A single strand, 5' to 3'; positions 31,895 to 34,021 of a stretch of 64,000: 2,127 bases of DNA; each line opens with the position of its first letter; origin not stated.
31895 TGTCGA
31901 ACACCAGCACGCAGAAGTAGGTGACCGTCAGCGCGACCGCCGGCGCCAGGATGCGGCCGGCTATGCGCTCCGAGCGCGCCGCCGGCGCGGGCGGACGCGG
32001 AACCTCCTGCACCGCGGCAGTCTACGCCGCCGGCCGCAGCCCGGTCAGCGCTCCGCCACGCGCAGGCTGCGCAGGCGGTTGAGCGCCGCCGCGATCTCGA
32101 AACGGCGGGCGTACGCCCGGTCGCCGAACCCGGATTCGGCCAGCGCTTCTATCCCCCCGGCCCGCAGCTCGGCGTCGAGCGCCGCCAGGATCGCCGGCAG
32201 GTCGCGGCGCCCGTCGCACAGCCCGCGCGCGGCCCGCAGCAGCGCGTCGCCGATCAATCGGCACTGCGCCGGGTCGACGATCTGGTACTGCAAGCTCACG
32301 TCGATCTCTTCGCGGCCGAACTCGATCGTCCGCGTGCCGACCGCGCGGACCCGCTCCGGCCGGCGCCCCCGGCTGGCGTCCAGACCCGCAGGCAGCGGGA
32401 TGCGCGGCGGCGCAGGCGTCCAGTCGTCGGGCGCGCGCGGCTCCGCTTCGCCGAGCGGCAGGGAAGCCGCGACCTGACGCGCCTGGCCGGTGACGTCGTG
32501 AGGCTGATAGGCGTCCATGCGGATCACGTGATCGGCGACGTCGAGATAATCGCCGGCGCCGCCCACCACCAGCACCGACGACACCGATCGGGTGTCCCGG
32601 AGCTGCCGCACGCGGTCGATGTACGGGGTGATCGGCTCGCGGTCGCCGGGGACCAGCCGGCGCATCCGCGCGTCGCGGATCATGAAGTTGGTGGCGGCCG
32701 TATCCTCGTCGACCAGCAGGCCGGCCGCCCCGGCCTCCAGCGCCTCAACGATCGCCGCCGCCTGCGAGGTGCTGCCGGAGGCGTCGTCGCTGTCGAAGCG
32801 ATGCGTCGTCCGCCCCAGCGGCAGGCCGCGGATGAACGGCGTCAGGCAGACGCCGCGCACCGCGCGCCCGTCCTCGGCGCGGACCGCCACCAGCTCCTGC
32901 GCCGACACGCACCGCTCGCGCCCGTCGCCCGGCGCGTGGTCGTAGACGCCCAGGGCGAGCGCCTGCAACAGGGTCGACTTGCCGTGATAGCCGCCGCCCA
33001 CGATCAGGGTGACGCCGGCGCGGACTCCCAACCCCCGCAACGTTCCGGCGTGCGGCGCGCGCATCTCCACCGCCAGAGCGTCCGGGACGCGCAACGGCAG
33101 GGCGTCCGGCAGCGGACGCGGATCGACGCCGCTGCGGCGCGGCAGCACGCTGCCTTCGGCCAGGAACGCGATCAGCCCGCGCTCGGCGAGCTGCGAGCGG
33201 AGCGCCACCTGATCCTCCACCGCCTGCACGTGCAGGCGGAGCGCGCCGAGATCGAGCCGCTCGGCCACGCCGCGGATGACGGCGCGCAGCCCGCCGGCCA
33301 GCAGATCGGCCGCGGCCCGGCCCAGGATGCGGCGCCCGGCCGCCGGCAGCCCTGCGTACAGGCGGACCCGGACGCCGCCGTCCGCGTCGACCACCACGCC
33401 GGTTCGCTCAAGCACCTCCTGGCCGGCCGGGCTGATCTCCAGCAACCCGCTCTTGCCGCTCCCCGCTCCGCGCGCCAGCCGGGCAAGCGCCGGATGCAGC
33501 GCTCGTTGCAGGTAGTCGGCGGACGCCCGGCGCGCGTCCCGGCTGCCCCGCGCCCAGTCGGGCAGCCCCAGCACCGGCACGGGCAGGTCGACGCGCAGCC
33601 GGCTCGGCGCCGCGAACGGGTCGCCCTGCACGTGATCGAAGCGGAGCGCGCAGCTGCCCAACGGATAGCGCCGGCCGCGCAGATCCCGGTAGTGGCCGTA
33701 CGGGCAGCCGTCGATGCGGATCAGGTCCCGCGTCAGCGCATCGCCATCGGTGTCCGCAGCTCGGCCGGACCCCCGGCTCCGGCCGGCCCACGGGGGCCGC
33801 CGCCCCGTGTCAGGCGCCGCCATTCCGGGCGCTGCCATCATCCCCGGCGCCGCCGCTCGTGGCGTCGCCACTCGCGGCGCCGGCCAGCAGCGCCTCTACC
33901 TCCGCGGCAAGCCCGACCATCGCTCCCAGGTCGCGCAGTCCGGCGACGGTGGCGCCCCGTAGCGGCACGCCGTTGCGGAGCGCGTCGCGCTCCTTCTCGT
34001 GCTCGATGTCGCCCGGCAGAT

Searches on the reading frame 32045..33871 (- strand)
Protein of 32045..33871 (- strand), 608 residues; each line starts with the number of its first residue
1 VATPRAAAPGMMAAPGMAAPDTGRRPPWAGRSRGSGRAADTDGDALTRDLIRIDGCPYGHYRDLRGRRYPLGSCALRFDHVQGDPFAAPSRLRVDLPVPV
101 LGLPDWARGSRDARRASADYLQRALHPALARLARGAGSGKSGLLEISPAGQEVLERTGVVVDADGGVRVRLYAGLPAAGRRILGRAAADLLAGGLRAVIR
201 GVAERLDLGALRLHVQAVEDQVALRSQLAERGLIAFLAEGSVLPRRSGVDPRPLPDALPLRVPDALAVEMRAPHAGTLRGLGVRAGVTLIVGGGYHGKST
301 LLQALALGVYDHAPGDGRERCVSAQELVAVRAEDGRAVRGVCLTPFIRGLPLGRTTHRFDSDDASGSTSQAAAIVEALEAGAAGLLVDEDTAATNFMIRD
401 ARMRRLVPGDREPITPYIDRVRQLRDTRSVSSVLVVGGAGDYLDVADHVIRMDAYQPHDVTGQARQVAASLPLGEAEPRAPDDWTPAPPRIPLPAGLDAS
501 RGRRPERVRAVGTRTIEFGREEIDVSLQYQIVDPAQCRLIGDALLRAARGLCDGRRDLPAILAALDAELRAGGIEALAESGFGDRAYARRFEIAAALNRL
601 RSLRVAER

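Call 12: search_protein_families(library=pfam, proteins=[window:32045-33871:-], max_evalue=0.001)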
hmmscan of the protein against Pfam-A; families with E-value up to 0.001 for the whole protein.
window:32045-33871:- (608 aa): 3 families
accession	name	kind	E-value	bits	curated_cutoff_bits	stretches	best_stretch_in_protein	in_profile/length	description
PF09818.15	ABC_ATPase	-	8.8e-110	366.6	23.2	1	210-477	4-271/283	P-loop domain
PF20446.3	ABC_N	-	1.4e-40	139.3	26.5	1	46-202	4-158/162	ATPase of the ABC class N-terminal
PF21117.3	MRB1590_C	-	9.4e-25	87.7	27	1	507-605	1-101/102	MRB1590 C-terminal domain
